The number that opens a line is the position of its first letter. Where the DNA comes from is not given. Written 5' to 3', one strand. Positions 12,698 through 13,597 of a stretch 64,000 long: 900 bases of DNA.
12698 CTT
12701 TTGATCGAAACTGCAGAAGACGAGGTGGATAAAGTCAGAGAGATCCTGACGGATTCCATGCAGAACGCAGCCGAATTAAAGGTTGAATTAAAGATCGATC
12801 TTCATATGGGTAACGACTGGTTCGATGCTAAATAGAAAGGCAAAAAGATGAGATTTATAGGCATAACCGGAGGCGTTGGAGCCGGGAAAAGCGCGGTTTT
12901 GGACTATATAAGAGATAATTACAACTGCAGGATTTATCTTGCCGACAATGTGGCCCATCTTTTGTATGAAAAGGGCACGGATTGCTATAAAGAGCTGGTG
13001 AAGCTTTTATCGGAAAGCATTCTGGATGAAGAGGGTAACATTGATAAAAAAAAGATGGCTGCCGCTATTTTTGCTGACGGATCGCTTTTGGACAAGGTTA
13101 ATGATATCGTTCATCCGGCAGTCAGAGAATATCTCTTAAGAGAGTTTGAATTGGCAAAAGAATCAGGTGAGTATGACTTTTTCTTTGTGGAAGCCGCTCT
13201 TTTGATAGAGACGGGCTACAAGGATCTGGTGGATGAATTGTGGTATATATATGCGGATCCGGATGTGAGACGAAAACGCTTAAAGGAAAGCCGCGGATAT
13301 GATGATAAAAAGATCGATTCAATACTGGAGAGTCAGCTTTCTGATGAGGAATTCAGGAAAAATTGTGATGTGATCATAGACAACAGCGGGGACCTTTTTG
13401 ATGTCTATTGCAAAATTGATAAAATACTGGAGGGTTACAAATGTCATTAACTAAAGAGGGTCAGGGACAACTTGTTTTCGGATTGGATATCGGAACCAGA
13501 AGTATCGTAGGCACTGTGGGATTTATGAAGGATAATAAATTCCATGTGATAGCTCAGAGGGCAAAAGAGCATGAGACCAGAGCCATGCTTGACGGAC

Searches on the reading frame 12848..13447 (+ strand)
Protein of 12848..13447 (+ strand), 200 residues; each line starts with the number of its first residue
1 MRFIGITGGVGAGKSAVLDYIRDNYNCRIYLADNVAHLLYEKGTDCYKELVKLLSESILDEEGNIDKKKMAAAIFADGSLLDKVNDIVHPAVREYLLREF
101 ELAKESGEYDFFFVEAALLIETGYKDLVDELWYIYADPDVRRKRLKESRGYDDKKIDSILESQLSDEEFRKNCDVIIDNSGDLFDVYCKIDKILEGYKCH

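Call 12: search_protein_families(library=pfam, proteins=[window:12848-13447:+], max_evalue=0.001)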
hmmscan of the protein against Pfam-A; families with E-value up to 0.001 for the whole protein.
window:12848-13447:+ (200 aa): 3 families
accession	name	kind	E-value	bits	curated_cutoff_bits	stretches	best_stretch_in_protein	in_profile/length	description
PF01121.26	CoaE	-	9.3e-37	126.9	27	1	3-183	2-178/180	Dephospho-CoA kinase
PF13238.12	AAA_18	-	9.8e-07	29.7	29.4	1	4-163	1-125/128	AAA domain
PF13207.12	AAA_17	-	0.00027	21.7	27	0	126-159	99-135/136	AAA domain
